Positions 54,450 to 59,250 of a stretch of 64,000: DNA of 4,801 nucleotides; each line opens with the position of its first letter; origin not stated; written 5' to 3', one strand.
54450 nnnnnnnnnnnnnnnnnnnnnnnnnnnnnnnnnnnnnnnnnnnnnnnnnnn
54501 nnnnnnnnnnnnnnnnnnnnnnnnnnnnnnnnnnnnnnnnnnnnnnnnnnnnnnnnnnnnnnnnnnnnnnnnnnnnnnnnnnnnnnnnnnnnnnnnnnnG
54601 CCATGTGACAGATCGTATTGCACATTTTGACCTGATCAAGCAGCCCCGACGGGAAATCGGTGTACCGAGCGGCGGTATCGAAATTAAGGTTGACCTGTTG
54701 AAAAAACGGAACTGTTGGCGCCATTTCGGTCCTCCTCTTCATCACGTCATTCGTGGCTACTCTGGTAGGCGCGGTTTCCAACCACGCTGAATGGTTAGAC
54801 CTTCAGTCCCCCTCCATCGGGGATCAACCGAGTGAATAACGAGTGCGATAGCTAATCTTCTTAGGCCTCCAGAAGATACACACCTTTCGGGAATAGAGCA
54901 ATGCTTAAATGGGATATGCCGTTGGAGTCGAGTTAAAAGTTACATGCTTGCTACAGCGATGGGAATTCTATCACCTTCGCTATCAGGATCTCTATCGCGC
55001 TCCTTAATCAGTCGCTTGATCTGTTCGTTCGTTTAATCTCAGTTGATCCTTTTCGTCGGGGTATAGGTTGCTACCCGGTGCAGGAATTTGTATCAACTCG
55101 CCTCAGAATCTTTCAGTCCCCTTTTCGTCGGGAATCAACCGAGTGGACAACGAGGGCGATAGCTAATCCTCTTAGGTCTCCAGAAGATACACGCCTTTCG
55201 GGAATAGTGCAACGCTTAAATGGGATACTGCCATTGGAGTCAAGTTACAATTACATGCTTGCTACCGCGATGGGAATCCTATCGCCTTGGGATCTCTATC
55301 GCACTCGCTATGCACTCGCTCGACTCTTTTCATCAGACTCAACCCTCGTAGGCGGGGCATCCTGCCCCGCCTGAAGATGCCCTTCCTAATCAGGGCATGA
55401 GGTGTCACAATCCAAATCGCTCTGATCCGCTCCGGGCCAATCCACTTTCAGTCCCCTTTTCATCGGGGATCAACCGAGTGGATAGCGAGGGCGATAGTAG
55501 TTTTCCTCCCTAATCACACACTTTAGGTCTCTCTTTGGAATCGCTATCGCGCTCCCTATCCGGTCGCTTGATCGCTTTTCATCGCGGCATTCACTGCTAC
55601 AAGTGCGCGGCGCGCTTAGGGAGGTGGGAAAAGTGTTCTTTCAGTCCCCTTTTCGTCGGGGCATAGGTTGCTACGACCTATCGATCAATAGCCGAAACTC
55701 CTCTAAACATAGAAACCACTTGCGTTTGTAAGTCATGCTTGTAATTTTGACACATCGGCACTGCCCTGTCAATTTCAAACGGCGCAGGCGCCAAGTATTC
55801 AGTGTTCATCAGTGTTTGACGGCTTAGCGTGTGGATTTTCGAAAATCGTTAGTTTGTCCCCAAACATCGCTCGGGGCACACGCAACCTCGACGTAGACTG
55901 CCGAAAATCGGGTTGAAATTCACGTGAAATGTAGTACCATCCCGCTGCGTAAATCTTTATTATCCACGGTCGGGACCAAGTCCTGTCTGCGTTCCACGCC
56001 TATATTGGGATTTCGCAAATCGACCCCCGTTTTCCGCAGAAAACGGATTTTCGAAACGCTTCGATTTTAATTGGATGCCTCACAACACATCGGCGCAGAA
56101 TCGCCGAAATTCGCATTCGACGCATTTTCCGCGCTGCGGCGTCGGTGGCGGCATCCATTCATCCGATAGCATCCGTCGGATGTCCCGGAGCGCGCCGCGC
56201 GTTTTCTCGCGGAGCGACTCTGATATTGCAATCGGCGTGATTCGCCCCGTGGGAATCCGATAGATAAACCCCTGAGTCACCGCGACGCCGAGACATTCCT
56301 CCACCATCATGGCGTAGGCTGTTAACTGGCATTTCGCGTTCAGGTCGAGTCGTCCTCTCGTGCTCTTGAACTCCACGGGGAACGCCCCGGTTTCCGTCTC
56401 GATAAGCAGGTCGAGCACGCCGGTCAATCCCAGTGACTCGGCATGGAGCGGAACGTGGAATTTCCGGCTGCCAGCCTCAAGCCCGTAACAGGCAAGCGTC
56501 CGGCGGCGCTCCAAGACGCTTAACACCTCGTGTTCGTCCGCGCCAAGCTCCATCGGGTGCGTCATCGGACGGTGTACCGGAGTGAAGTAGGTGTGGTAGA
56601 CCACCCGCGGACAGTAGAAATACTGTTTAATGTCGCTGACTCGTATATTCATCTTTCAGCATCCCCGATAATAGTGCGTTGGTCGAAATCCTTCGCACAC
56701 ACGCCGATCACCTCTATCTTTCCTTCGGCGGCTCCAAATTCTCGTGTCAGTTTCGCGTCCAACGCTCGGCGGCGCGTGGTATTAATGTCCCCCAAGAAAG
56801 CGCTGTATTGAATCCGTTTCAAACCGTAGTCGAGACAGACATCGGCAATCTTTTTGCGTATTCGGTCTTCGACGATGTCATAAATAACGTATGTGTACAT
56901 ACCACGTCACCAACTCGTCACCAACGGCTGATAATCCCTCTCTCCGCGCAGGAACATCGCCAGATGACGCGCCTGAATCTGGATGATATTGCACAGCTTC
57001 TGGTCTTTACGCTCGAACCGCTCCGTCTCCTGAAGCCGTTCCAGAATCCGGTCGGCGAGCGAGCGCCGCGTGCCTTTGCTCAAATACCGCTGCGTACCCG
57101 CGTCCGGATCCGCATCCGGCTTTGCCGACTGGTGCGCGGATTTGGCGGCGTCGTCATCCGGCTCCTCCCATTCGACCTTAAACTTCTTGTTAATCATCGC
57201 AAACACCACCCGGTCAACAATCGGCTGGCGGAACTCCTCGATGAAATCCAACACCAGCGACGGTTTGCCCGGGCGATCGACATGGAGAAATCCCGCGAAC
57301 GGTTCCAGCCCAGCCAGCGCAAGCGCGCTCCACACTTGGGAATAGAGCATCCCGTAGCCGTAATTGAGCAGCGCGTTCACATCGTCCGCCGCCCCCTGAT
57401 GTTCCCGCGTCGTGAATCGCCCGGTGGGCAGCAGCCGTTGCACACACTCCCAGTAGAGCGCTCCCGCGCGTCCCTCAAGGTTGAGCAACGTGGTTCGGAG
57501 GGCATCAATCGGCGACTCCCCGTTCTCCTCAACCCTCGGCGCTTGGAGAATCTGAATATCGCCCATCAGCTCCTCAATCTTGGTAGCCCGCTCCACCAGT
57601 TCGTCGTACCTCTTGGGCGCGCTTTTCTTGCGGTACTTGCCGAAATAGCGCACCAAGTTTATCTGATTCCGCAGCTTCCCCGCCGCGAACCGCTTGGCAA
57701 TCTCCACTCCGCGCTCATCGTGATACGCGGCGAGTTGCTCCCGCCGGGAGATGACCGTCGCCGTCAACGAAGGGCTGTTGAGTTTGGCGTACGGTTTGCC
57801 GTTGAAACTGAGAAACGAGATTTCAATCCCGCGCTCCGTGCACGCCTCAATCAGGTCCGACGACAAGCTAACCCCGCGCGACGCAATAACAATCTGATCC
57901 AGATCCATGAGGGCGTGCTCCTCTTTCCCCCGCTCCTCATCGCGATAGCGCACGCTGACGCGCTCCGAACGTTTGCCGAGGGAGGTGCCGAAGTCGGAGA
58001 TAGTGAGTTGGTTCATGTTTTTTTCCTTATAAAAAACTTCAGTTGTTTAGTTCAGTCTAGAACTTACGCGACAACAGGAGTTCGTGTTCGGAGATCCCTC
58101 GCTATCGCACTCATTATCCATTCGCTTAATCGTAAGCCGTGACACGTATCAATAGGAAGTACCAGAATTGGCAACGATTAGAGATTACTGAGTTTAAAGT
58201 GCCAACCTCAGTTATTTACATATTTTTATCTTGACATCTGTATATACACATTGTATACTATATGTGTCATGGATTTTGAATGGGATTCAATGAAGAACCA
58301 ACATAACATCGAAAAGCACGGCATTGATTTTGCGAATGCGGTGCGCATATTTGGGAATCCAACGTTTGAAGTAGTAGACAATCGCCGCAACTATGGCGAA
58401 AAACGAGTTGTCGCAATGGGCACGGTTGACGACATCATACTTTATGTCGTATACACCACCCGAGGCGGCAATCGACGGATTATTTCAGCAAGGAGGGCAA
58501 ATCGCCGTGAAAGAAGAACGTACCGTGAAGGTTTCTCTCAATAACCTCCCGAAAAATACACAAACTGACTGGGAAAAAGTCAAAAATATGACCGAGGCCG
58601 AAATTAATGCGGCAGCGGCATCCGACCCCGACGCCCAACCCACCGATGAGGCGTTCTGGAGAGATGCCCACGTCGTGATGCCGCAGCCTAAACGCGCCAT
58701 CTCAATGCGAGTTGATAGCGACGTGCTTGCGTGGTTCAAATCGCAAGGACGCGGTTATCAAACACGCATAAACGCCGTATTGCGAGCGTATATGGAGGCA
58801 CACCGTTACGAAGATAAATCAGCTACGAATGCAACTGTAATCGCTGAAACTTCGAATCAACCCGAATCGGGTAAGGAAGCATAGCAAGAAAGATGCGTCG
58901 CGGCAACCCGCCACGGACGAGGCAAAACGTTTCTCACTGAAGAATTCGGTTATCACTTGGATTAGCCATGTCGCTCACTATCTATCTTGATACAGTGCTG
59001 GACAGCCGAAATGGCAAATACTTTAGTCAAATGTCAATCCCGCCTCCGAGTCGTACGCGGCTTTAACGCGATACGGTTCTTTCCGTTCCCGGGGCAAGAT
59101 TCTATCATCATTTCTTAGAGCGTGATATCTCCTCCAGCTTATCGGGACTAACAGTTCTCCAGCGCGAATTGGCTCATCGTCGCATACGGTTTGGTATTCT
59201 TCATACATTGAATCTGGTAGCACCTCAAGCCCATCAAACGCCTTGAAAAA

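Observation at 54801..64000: Type I-B-like CRISPR-Cas locus split into interference and adaptation modules, with cas1-cas2-cas4 order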

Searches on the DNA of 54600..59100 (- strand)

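Call 49: search_rna_families(source=window, start=54600, end=59100, threshold=evalue, max_evalue=1)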
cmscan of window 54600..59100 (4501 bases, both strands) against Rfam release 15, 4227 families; matches with E-value up to 1: 3.
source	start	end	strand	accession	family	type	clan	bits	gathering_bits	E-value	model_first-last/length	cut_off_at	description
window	55638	55674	-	RF01323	CRISPR-DR10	Gene; CRISPR;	-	28.1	39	0.0023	1-37/37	no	CRISPR RNA direct repeat element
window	55638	55674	-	RF01342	CRISPR-DR32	Gene; CRISPR;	-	28.1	48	0.053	1-37/37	no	CRISPR RNA direct repeat element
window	55350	55397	+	RF01716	PhotoRC-I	Cis-reg;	-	20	45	0.072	1-44/44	no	PhotoRC-I RNA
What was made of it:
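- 55638..55674 (-): Repeat 1, the only intact repeat: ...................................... Rfam CRISPR-DR10 scores 28 bits, below the gathering threshold (call 49).
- Tried and rejected: Only repeat 1 hits CRISPR-DR10, and it scores below the gathering threshold (call 49).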

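Call 56: search_dna_similar(query=window:54801-55700:-, collection=phages, mode=distant, max_evalue=1, max_rows=10)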
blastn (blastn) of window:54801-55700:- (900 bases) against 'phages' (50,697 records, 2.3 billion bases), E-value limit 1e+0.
No match.
